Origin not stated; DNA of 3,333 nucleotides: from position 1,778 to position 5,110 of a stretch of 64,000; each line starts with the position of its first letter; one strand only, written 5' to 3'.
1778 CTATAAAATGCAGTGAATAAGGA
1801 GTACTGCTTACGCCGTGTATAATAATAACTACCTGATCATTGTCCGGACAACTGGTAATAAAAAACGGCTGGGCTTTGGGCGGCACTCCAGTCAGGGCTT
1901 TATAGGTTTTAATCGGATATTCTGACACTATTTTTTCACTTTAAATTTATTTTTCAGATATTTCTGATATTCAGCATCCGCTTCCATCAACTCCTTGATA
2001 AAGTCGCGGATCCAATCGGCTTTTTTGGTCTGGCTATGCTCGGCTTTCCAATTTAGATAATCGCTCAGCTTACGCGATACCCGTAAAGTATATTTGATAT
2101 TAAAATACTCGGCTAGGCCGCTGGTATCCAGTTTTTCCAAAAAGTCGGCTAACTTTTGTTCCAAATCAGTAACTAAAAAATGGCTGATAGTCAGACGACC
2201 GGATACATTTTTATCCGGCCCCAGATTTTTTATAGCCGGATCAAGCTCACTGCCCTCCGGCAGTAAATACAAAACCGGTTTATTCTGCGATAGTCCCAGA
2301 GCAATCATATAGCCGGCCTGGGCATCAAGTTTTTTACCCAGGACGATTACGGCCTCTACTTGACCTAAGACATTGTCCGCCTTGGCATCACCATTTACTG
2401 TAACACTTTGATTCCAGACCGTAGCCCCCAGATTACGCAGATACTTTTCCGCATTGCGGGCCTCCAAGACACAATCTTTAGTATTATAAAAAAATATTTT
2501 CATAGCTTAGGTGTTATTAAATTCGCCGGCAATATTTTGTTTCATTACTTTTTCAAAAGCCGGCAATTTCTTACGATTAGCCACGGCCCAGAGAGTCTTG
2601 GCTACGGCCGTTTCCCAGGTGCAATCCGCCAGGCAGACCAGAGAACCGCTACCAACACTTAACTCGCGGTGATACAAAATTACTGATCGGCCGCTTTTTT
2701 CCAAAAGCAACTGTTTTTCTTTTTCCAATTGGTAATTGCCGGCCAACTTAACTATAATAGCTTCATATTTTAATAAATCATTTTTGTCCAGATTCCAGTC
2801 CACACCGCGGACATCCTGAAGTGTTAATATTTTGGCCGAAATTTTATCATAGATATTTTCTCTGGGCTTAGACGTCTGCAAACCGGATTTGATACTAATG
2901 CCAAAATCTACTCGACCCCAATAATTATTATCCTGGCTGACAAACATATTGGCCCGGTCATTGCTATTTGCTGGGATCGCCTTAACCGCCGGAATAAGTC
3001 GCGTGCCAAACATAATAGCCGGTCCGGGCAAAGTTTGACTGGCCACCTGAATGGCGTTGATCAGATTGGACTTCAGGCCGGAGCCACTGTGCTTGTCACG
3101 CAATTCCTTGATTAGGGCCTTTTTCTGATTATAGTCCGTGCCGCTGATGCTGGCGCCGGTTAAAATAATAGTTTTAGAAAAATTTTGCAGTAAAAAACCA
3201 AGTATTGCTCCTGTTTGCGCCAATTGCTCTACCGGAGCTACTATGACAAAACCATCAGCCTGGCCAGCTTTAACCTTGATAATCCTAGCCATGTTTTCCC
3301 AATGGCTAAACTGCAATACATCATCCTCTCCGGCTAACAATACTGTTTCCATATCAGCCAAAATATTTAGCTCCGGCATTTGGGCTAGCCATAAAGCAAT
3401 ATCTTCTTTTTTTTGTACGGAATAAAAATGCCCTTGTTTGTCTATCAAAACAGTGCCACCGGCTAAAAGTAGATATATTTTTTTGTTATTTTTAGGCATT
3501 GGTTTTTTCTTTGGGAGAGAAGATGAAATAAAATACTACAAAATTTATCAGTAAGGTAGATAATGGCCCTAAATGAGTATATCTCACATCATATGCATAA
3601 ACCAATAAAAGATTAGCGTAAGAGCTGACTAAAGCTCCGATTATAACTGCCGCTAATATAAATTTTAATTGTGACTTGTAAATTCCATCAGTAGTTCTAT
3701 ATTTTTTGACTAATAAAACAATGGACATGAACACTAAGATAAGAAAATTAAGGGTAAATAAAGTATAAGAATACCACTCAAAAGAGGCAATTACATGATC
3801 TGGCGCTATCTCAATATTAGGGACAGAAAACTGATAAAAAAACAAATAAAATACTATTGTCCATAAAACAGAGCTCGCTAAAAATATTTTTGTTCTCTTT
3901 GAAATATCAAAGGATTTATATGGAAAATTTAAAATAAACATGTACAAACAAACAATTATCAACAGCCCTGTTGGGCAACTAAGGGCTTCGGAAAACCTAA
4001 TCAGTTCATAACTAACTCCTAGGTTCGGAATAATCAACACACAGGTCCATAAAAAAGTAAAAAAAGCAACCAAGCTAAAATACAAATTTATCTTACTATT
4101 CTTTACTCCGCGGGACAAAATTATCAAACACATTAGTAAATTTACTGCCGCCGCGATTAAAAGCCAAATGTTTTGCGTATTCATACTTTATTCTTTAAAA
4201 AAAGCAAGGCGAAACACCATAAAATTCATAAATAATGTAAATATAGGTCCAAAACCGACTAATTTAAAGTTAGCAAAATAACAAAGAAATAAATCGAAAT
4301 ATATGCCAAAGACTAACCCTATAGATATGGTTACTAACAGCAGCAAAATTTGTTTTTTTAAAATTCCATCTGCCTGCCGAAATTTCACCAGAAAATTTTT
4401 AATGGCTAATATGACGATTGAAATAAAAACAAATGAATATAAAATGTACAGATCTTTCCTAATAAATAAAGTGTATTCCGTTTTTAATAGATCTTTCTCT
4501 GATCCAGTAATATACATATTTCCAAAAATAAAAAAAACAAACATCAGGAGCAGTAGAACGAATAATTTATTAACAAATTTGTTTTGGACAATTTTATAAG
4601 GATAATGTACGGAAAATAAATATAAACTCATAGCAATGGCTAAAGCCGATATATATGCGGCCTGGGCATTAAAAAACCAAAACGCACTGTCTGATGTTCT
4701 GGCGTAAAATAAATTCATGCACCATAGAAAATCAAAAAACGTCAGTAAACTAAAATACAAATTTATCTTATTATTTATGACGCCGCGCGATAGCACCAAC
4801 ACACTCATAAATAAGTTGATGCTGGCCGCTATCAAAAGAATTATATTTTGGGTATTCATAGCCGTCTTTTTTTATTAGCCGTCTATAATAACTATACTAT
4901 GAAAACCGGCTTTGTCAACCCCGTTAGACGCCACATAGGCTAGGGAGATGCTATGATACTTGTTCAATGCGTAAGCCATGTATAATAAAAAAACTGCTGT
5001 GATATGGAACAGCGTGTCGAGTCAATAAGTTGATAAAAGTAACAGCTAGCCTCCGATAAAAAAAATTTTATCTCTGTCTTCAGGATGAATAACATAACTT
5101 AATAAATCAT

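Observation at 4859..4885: A GACGGCT direct-repeat leader motif links the Rhs toxins and the 7TM membrane-protein pair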

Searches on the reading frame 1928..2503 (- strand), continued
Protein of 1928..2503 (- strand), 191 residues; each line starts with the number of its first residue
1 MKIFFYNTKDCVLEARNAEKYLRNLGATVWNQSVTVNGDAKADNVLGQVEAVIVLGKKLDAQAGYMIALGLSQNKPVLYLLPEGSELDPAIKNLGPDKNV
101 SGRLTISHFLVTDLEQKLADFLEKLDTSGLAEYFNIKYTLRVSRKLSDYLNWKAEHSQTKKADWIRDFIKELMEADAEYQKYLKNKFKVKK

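Call 111: find_encoding_contigs(protein=P0135, flank=10000, max_places=1)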
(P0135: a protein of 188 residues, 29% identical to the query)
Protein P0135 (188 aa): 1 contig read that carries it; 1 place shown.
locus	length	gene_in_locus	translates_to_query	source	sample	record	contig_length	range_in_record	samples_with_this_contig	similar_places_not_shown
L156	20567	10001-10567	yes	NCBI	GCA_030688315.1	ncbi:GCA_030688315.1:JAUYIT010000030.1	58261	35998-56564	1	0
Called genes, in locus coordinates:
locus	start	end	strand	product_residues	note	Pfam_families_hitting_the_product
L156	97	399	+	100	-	PF12647:RNHCP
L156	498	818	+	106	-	PF18908:DUF5663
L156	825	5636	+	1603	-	-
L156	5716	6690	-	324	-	-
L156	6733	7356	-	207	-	-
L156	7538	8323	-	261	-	-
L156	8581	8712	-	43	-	-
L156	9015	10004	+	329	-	PF00710:Asparaginase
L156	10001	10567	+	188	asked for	-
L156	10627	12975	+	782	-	PF00685:Sulfotransfer_1, PF13469:Sulfotransfer_3, PF03781:FGE-sulfatase, PF00702:Hydrolase, PF13419:HAD_2, PF13242:Hydrolase_like (weak)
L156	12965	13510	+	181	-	PF00448:SRP54 (weak), PF01583:APS_kinase, PF08433:KTI12 (weak), PF13671:AAA_33 (weak), PF13238:AAA_18 (weak)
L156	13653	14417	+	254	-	PF00561:Abhydrolase_1 (weak), PF12146:Hydrolase_4, PF12697:Abhydrolase_6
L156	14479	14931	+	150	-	PF00293:NUDIX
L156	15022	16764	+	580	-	PF00501:AMP-binding, PF23562:AMP-binding_C_3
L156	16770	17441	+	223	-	PF16927:HisKA_7TM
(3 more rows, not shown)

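Call 112: find_encoding_contigs(protein=P0138, flank=10000, max_places=1)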
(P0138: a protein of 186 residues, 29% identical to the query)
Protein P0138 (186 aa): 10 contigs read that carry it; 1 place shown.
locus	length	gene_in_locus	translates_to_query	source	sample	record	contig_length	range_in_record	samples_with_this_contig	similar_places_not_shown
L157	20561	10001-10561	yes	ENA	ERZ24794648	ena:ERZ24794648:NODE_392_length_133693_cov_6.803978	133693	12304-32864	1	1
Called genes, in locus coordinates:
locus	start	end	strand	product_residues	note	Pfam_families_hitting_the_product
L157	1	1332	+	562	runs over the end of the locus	-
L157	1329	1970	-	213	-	PF01502:PRA-CH, PF01503:PRA-PH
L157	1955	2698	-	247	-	PF00977:His_biosynth, PF01207:Dus (weak), PF02581:TMP-TENI (faint), PF03060:NMO (faint), PF04309:G3P_antiterm (faint)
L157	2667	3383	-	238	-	PF00977:His_biosynth, PF01884:PcrB (faint), PF01207:Dus (faint)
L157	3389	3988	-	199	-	PF00117:GATase, PF01174:SNO, PF07685:GATase_3 (weak)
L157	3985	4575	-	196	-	PF00475:IGPD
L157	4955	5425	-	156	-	PF00702:Hydrolase, PF08645:PNK3P, PF13419:HAD_2, PF13242:Hydrolase_like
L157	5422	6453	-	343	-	PF00155:Aminotran_1_2, PF01053:Cys_Met_Meta_PP (weak), PF04864:Alliinase_C (weak)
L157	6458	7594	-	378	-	PF00815:Histidinol_dh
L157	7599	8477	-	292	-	PF01634:HisG, PF08029:HisG_C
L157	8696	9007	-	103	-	PF01371:Trp_repressor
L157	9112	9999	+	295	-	PF00710:Asparaginase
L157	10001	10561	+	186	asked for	-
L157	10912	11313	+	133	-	PF00436:SSB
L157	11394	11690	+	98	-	-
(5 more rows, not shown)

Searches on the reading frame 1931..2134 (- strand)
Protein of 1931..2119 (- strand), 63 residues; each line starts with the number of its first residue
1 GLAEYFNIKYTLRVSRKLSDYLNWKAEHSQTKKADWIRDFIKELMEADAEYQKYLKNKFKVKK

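Call 59: search_protein_families(library=pfam, proteins=[window:1931-2119:-], max_evalue=10)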
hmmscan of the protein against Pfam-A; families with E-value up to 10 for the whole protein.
seq(63 aa): 0 families

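Call 77: search_solved_structures(query=A4, max_evalue=10)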
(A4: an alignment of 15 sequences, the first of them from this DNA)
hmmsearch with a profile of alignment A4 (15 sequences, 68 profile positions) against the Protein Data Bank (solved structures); distinct sequences matched with E-value up to 10: 182 (the best 60 are shown).
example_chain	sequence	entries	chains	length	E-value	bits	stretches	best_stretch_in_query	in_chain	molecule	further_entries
9zg7_B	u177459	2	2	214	0.022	17.8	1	15-33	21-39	Antibody DH511.1 Fab light chain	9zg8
5u3j_L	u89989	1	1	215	0.023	17.8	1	15-33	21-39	DH511.1 Light Chain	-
6wg0_L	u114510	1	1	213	0.087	15.9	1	15-33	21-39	Fab366 light chain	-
7y0n_J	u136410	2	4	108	0.11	15.6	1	15-33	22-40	Light chain of R15-F7 | light chain of R15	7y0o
1fgv_L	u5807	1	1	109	0.12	15.5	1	15-33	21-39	H52 FV (LIGHT CHAIN)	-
9o8s_L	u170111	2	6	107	0.13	15.3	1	14-33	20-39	NI04359_d30_240 Fab light chain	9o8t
7pa9_LLL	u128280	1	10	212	0.16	15.1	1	15-33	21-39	Fab 98D3 VL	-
7n4l_L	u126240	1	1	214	0.19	14.8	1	15-33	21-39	WRAIR-2125 antibody Fab light chain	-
8txp_L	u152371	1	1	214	0.2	14.8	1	15-33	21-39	GC_w13_A, Fab light chain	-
2vh5_L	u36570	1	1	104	0.22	14.6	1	15-33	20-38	ANTI-RAS FV LIGHT CHAIN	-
7ru5_L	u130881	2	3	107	0.22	14.6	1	15-34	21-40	CC6.30 Fab kappa chain Fv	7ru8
9pdy_G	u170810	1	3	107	0.26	14.4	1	15-33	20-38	MPV510 Fab light chain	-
9ixa_L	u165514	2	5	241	0.28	14.3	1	15-33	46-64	C34 Fab, Light Chain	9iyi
8ddk_B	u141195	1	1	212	0.31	14.1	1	15-33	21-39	Light Chain CC5_17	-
2fgw_L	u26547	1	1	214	0.31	14.1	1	15-33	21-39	H52 FAB (LIGHT CHAIN)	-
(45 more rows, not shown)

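Call 81: predict_structure(alignment_id=A4)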
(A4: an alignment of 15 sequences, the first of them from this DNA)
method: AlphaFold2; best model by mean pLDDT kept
length: 68 residues; sequences in the alignment: 15
mean_pLDDT: 84.9   pTM: 0.49
mean pLDDT of the five models: 84.9, 83.3, 82.9, 81.9, 70.5
residues with pLDDT >= 90: 16; 70-90: 46; 50-70: 6; < 50: 0
segments of 3 or more residues with pLDDT < 50: none
pLDDT, mean of each block of 10 residues (from residue 1): 74 88 88 88 89 92 73
secondary structure, 60 per line:
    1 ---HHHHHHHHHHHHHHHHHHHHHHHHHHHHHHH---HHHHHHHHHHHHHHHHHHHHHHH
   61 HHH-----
elements in order: H4-34 H38-63

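Call 82: search_protein_families(library=phrogs, alignment_id=A4, max_evalue=10)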
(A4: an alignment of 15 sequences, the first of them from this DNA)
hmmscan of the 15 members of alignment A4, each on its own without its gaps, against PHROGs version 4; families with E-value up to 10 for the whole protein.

A. member 1, seq(68 aa): 4 families
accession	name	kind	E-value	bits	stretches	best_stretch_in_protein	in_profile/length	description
phrog_876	-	transcription regulation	0.00057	20.5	1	14-61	69-116/239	transcriptional repressor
phrog_28287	-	unknown function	0.024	15.8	1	12-57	20-65/113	-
phrog_36972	-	unknown function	0.095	13.8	1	10-64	18-73/106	-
phrog_24188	-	unknown function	0.15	12.3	1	17-56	325-364/416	-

B. families by the number of members that match (of 15 scanned): 26 families (the first 25 are shown)
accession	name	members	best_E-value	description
phrog_876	-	12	0.00017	transcriptional repressor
phrog_582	-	4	0.0045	Arc-like repressor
phrog_28287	-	3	0.024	-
phrog_26285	-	2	0.0021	-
phrog_36972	-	2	0.032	-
phrog_24188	-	2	0.11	-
phrog_9858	-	1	0.025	-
phrog_21332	-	1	0.042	-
phrog_10677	-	1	0.046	-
phrog_1314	-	1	0.052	HNH endonuclease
phrog_33466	-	1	0.084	-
phrog_4467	-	1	0.099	-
phrog_1269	-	1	0.1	baseplate wedge subunit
phrog_2900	-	1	0.11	-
phrog_555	-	1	0.13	-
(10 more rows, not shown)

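Call 84: fold_search(model_id=the predicted structure, library=pdb)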
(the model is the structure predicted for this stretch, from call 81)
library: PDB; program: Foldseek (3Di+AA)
matches with E <= 10: 0; with E <= 0.001: 0
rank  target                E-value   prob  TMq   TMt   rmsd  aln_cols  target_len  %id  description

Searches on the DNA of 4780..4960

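Call 32: search_rna_families(source=window, start=4780, end=4960, threshold=evalue, max_evalue=10, show_alignments=3)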
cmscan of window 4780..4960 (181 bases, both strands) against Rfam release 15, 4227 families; matches with E-value up to 10: 2.
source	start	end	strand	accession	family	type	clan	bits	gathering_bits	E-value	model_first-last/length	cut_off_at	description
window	4850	4921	-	RF04293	mir-889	Gene; miRNA;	CL00149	15.5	95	1.7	1-79/79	no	mir-889 microRNA precursor family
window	4846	4926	+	RF03323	mir-3613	Gene; miRNA;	-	14.5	91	1.7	1-86/86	no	mir-3613 microRNA precursor family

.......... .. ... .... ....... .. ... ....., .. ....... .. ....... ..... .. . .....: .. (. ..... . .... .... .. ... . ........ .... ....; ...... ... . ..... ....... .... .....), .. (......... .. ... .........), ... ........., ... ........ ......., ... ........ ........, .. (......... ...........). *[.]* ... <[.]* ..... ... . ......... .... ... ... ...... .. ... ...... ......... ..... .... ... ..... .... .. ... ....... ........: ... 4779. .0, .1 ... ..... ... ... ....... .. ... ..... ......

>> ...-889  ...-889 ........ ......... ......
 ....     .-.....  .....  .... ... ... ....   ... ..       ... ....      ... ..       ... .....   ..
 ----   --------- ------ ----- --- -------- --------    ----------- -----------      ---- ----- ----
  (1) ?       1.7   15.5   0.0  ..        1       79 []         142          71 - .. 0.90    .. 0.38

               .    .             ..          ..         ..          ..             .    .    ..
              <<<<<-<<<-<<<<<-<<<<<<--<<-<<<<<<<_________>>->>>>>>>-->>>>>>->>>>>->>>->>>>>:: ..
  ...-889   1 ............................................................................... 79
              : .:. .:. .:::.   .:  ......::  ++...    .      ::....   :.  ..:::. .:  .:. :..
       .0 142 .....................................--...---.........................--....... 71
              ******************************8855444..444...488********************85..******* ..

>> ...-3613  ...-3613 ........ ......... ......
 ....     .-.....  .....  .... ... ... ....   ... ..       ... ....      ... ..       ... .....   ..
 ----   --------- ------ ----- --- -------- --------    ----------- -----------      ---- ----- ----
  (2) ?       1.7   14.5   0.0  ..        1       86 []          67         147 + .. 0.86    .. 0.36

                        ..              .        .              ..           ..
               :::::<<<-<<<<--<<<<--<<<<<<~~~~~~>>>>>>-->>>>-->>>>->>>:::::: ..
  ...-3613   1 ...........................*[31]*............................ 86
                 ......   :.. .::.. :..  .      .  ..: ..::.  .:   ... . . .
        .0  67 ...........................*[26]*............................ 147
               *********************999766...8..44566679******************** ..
